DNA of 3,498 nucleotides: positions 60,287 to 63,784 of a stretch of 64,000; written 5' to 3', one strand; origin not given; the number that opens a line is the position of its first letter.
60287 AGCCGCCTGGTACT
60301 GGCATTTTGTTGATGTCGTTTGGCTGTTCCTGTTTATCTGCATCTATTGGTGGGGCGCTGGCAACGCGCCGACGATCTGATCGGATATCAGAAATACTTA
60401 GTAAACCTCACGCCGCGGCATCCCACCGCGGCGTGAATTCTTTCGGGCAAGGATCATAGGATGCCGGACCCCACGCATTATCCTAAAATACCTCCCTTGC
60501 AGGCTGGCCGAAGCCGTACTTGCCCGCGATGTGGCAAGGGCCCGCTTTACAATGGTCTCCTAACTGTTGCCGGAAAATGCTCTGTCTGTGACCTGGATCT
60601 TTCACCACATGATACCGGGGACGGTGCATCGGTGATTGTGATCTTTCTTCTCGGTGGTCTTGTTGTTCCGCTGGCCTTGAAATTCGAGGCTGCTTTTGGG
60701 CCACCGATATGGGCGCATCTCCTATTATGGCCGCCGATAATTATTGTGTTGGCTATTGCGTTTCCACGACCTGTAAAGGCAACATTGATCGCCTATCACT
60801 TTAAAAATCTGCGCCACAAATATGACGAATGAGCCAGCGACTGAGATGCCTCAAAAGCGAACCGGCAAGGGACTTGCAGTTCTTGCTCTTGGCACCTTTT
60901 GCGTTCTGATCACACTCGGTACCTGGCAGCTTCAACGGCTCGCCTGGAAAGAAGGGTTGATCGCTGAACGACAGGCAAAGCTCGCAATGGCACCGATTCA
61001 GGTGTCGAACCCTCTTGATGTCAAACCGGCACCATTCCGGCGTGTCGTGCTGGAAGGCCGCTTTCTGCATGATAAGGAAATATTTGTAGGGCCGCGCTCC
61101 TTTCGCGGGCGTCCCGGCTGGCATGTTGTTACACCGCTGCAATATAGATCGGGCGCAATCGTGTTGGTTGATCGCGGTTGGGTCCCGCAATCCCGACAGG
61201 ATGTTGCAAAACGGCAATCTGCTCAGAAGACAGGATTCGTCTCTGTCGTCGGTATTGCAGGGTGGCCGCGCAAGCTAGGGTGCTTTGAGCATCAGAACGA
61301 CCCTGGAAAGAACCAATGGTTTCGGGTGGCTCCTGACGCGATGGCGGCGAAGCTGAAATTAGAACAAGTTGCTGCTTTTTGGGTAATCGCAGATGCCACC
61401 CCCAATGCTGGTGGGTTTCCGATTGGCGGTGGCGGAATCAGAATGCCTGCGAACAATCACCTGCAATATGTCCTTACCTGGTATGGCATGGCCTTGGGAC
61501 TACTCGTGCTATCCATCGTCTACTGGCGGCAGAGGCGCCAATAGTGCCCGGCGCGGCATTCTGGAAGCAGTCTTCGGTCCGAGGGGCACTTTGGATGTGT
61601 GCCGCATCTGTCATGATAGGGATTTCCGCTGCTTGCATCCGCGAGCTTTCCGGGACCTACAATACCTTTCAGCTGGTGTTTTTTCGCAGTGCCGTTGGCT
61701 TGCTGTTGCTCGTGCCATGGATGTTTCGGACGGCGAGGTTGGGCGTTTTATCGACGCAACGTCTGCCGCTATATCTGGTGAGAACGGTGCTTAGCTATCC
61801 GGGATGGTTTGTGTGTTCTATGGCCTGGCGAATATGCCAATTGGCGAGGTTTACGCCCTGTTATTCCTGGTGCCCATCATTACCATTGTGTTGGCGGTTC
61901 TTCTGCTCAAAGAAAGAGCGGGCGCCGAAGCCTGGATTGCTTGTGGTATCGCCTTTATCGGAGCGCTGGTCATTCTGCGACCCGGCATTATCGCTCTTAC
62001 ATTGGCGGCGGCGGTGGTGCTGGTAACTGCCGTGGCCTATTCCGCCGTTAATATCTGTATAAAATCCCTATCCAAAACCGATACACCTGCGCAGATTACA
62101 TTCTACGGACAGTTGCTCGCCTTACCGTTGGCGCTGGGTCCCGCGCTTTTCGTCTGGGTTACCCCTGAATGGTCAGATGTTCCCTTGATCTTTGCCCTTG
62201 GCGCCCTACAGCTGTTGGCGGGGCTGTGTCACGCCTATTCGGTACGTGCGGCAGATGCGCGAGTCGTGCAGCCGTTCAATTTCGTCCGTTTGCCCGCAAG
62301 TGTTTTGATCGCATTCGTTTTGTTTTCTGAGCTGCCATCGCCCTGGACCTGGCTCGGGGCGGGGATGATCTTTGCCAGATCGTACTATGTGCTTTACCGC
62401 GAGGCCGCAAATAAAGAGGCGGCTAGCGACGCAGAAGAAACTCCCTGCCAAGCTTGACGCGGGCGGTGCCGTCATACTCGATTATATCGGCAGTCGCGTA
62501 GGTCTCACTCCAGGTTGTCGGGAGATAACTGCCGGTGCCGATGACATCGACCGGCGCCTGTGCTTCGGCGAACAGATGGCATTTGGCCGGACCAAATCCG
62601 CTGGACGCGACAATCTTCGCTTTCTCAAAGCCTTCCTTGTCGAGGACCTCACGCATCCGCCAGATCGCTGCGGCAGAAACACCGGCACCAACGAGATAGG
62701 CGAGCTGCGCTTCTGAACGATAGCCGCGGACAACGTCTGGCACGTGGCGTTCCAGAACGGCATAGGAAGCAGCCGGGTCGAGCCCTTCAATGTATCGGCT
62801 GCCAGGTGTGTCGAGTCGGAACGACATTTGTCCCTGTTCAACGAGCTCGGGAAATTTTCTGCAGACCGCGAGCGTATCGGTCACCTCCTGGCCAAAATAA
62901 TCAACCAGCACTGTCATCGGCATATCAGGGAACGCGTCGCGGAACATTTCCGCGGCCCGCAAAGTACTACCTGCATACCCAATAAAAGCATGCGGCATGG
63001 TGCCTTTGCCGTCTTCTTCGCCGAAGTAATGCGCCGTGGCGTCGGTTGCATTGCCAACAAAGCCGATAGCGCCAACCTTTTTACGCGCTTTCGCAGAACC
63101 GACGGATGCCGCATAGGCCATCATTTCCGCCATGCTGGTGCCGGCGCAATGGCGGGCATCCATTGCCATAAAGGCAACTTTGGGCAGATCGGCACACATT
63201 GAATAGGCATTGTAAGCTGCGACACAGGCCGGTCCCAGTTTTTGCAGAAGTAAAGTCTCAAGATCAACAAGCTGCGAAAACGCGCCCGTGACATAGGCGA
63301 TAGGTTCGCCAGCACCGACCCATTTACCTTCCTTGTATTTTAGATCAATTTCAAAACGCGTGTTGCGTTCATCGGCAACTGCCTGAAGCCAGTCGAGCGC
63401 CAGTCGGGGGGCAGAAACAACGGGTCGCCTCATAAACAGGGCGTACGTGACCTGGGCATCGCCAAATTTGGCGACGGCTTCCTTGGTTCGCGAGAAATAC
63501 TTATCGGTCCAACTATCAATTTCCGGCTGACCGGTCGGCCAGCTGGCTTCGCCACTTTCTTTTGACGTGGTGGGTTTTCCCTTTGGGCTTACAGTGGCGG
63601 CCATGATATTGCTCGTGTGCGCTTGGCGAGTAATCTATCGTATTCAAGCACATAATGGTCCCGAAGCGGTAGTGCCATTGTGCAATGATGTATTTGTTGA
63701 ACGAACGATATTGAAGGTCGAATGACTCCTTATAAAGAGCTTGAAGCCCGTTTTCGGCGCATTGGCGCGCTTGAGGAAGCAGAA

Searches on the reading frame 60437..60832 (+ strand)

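Call 33: search_protein_families(library=pfam, proteins=[window:60437-60832:+], max_evalue=0.001)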
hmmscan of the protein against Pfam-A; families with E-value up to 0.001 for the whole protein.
window:60437-60832:+ (131 aa): 1 family
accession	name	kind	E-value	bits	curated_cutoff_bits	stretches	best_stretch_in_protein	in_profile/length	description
PF06170.17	DUF983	-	1.6e-23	83.3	22.6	1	38-122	1-85/85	Protein of unknown function (DUF983)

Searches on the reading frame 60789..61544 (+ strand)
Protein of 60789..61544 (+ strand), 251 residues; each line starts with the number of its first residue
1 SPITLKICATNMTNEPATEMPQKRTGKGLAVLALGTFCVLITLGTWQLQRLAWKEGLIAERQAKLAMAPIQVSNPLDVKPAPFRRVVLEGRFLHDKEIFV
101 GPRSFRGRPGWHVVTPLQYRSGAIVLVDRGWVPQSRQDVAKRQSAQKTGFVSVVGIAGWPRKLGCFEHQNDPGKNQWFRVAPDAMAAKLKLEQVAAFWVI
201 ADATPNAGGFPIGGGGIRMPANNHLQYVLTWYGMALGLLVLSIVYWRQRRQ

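Call 33: search_protein_families(library=pfam, proteins=[window:60789-61544:+], max_evalue=0.001)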
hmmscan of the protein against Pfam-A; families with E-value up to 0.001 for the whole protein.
window:60789-61544:+ (251 aa): 1 family
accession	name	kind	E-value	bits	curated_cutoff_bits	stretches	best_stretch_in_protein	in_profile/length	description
PF02104.20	SURF1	-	2.5e-47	162.3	23.4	1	37-236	4-205/205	SURF1 family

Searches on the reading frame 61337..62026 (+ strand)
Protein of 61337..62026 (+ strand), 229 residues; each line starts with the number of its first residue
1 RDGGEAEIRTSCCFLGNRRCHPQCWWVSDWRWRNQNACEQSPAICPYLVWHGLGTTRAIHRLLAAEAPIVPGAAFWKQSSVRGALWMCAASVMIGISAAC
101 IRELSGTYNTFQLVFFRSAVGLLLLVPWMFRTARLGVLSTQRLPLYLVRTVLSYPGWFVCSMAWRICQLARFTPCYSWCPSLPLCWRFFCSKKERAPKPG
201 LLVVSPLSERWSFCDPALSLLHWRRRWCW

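Call 33: search_protein_families(library=pfam, proteins=[window:61337-62026:+], max_evalue=0.001)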
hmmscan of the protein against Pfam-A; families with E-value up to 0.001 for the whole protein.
window:61337-62026:+ (229 aa): 1 family
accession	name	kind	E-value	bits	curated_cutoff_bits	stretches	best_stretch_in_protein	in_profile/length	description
PF00892.27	EamA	-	2e-05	25.3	28.2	1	82-153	2-72/135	EamA-like transporter family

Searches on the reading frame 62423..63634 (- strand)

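Call 33: search_protein_families(library=pfam, proteins=[window:62423-63634:-], max_evalue=0.001)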
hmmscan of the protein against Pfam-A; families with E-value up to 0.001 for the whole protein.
window:62423-63634:- (403 aa): 1 family
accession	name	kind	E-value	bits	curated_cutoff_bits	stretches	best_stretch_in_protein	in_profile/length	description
PF02749.22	QRPTase_N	-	2.1e-05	25.1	27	1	44-134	1-79/82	Quinolinate phosphoribosyl transferase, N-terminal domain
